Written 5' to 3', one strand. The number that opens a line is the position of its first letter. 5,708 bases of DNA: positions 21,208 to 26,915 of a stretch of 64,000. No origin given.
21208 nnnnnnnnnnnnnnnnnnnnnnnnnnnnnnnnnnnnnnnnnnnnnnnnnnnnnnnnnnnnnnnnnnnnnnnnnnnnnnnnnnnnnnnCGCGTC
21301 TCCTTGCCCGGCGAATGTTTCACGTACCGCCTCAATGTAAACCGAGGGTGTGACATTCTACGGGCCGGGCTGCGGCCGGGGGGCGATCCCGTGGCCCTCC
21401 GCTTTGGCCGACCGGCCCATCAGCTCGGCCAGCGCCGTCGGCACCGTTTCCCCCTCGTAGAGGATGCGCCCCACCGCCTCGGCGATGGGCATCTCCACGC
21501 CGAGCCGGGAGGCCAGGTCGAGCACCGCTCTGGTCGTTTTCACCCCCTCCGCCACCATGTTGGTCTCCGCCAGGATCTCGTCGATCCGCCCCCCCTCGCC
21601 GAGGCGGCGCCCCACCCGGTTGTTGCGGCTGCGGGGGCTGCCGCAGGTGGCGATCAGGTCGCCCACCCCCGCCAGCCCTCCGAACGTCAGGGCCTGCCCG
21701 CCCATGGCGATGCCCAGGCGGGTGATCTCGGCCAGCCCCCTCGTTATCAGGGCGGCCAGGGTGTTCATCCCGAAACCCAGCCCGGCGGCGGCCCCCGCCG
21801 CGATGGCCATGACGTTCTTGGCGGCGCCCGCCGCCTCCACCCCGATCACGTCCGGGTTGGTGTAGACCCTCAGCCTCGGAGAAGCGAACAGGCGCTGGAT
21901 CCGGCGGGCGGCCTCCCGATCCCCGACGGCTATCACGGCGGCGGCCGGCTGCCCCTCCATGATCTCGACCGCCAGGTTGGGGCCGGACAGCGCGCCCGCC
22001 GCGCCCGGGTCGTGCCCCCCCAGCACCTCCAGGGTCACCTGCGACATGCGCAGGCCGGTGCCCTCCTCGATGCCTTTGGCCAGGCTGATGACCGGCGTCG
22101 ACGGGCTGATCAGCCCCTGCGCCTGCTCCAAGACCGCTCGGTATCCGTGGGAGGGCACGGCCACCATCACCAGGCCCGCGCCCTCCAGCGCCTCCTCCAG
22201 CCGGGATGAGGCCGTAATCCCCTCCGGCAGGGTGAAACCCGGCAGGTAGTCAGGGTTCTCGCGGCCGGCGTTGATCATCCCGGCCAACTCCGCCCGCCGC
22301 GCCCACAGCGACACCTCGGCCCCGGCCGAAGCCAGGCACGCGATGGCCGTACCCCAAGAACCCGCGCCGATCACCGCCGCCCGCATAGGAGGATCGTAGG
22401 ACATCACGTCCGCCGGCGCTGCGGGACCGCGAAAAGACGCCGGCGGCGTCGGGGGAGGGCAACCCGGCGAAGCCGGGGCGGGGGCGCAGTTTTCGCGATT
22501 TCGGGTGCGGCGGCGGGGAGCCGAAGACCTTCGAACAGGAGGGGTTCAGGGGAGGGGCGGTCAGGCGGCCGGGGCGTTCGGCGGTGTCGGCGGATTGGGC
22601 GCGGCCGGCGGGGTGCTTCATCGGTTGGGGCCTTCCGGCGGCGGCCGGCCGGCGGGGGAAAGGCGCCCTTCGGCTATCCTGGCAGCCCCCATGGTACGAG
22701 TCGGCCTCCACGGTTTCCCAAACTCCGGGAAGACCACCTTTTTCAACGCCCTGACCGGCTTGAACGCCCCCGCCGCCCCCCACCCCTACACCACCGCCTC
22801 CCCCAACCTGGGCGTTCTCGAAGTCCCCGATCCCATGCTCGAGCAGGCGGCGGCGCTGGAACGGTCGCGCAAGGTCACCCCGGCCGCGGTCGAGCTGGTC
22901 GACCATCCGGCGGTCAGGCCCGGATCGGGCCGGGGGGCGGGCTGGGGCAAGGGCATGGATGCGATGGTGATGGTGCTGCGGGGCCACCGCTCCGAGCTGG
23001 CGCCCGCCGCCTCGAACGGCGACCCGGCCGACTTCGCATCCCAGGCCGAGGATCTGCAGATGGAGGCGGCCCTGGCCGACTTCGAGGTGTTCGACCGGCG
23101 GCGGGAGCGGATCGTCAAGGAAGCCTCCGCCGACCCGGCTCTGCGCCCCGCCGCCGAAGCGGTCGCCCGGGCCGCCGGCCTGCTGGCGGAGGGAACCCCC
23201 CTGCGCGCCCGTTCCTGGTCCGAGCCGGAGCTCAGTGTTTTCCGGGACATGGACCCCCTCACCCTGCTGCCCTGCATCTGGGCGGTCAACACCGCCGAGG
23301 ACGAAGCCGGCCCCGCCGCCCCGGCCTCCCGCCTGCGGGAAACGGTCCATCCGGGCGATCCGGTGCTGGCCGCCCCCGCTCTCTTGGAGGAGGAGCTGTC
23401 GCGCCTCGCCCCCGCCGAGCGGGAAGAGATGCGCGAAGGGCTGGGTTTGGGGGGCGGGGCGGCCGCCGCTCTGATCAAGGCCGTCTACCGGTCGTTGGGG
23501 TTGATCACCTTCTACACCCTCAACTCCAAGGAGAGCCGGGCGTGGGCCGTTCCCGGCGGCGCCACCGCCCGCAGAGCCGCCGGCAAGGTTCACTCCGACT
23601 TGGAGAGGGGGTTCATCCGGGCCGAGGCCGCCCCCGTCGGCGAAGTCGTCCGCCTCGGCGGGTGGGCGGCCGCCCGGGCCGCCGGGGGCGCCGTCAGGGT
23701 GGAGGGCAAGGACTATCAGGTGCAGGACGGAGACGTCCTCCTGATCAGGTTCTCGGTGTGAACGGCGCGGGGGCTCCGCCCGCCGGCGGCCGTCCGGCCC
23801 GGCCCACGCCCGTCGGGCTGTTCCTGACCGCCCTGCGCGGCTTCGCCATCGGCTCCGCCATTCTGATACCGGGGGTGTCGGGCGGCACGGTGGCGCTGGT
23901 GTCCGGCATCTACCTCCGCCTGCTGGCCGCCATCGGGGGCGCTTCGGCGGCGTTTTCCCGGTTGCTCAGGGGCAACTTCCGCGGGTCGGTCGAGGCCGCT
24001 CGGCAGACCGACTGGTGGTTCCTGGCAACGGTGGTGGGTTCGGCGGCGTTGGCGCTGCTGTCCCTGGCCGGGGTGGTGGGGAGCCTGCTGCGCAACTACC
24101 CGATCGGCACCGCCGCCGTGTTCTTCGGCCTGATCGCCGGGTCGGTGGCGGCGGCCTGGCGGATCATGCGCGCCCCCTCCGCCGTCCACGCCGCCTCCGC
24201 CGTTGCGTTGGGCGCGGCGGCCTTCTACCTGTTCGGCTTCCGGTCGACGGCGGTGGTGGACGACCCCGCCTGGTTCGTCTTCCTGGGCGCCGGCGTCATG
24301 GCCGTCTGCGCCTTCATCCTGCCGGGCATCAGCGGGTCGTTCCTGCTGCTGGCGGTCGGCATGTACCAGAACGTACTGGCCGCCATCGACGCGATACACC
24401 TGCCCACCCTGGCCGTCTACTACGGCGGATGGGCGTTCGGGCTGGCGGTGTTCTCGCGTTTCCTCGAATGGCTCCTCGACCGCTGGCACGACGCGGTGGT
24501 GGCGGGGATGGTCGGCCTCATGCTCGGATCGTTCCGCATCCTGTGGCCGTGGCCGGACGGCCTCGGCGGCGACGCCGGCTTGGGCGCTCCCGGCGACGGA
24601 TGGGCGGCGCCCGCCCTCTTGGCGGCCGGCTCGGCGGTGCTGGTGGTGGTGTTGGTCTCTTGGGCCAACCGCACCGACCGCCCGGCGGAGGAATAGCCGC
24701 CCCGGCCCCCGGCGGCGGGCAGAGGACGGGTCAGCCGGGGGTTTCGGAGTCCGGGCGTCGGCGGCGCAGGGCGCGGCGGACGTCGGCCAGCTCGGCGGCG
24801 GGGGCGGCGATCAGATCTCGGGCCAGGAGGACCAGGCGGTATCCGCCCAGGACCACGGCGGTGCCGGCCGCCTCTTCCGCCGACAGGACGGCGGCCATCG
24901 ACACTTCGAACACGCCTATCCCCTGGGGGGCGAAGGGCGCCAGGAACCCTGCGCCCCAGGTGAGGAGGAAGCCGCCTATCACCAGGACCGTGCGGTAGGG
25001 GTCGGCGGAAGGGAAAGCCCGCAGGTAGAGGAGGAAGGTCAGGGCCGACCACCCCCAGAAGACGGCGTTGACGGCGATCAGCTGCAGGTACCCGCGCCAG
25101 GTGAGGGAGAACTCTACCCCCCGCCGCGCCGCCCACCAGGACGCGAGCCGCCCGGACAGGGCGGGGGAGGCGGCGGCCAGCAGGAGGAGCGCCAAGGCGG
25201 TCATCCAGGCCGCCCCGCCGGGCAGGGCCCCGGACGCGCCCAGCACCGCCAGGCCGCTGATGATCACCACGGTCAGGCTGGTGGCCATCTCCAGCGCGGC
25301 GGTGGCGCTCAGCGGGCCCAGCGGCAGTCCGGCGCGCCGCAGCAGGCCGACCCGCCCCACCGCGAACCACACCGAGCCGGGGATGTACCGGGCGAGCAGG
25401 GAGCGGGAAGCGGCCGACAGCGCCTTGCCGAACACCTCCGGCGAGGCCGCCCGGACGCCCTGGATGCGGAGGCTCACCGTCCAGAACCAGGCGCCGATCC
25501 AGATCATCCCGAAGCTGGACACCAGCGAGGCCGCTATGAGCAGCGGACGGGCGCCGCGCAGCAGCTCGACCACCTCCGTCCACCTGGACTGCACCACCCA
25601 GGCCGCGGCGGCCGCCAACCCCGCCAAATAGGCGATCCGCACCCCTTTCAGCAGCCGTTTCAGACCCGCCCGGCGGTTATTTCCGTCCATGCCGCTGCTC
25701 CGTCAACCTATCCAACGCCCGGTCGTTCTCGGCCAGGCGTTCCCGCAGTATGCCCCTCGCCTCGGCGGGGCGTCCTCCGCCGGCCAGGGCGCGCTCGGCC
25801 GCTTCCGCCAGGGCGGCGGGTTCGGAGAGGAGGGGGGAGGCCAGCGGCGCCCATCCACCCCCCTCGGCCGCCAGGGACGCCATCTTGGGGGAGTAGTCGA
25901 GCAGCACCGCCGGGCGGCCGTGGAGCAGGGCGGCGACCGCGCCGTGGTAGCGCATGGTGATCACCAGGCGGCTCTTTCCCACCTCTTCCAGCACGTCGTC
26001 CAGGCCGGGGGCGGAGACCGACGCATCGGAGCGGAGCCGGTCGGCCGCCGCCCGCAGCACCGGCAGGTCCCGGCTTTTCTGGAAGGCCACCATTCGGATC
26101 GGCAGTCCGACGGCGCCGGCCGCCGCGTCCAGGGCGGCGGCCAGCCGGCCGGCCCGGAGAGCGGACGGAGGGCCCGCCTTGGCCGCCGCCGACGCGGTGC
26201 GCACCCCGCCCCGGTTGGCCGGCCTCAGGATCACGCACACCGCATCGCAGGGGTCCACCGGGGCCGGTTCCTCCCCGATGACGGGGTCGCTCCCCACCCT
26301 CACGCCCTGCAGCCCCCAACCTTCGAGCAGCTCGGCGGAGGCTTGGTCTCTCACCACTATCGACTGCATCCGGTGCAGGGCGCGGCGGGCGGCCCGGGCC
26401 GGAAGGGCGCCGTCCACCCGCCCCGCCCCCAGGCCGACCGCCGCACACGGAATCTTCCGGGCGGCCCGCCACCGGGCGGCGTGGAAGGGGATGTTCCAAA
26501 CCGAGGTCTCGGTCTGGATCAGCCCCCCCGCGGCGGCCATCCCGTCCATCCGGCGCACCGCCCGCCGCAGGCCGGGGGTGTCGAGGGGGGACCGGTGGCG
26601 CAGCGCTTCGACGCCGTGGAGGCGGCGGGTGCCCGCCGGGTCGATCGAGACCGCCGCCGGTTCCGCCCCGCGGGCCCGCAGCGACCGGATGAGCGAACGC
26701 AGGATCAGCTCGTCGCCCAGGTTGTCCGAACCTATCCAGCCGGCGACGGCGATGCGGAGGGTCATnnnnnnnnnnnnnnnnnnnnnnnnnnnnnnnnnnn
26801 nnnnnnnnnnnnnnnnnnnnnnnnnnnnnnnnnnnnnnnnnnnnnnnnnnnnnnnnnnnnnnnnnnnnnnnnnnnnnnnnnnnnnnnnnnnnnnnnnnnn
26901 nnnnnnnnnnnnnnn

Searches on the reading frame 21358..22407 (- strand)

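Call 15: search_protein_families(library=pfam, proteins=[window:21358-22407:-], max_evalue=0.001)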
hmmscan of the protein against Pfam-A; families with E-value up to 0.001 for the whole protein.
window:21358-22407:- (349 aa): 5 families
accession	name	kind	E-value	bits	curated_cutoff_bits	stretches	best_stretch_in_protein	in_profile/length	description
PF07479.19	NAD_Gly3P_dh_C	-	3.5e-52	176.8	25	1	186-325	1-140/142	NAD-dependent glycerol-3-phosphate dehydrogenase C-terminus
PF01210.29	NAD_Gly3P_dh_N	-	1.4e-46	158.8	23.1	1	11-166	3-157/158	NAD-dependent glycerol-3-phosphate dehydrogenase N-terminus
PF20618.3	GPD_NAD_C_bact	-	6.3e-19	68.7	27.6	1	246-312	1-66/66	Bacterial GPD, NAD-dependent C-terminal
PF02558.23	ApbA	-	1.1e-07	32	22.2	1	11-121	2-111/150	Ketopantoate reductase PanE/ApbA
PF03807.23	F420_oxidored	-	0.00012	23.1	21.6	1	11-110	3-92/94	NADP oxidoreductase coenzyme F420-dependent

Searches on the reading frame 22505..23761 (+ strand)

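Call 15: search_protein_families(library=pfam, proteins=[window:22505-23761:+], max_evalue=0.001)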
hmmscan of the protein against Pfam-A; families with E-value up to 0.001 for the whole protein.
window:22505-23761:+ (418 aa): 3 families
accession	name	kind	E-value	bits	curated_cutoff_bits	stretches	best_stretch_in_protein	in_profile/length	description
PF06071.19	YchF-GTPase_C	-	3.9e-26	91.4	27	1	333-416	1-83/84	Protein of unknown function (DUF933)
PF01926.29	MMR_HSR1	-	7.8e-09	36.1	21.9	1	65-136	1-55/113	50S ribosome-binding GTPase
PF02421.24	FeoB_N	-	0.00013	22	27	1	65-105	2-42/156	Ferrous iron transport protein B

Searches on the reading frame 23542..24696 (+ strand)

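Call 15: search_protein_families(library=pfam, proteins=[window:23542-24696:+], max_evalue=0.001)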
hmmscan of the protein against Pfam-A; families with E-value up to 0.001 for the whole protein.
window:23542-24696:+ (384 aa): 1 family
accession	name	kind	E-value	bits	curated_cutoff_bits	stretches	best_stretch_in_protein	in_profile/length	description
PF04018.18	VCA0040-like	-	1.1e-58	199.2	26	1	103-339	1-233/246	Undecaprenyl phosphate translocase-like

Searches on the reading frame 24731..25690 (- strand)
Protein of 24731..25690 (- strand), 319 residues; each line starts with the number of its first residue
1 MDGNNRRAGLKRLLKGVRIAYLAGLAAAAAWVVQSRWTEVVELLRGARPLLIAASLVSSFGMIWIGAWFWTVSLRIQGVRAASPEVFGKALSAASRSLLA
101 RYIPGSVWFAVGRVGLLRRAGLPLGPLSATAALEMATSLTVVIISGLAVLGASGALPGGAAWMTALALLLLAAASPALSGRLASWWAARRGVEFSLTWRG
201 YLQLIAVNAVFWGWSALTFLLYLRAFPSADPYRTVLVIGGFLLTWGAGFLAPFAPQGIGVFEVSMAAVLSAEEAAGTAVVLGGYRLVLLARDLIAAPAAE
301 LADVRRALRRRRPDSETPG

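Call 15: search_protein_families(library=pfam, proteins=[window:24731-25690:-], max_evalue=0.001)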
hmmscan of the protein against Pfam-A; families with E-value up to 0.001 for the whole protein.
window:24731-25690:- (319 aa): 1 family
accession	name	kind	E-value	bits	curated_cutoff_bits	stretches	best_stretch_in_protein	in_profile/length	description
PF03706.18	LPG_synthase_TM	-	5.2e-10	39.7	33.4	1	25-272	7-276/302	Lysylphosphatidylglycerol synthase TM region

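Call 50: search_protein_families(library=ncbifam, proteins=[window:24731-25690:-], max_evalue=0.01)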
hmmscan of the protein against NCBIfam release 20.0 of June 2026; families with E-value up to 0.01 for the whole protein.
window:24731-25690:- (319 aa): 1 family
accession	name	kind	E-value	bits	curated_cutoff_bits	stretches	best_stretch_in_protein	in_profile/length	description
NF033480.1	bifunc_MprF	equivalog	0.0046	15.3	600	1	34-287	26-281/841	bifunctional lysylphosphatidylglycerol flippase/synthetase MprF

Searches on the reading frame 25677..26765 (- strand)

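Call 19: search_protein_families(library=pfam, proteins=[window:25677-26765:-], max_evalue=1)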
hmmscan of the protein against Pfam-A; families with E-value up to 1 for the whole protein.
window:25677-26765:- (362 aa): 1 family
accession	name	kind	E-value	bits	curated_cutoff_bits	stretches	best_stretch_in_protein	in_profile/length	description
PF04230.19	PS_pyruv_trans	-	3.2e-26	93.3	25.3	1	15-293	1-280/280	Polysaccharide pyruvyl transferase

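Call 50: search_protein_families(library=ncbifam, proteins=[window:25677-26765:-], max_evalue=0.01)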
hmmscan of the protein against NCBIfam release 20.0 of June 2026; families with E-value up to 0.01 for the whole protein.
window:25677-26765:- (362 aa): 1 family
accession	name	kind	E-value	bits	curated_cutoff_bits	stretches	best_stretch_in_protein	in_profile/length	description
TIGR03609.1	S_layer_CsaB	equivalog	3.9e-42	144.6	213.1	1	5-301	2-288/301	polysaccharide pyruvyl transferase CsaB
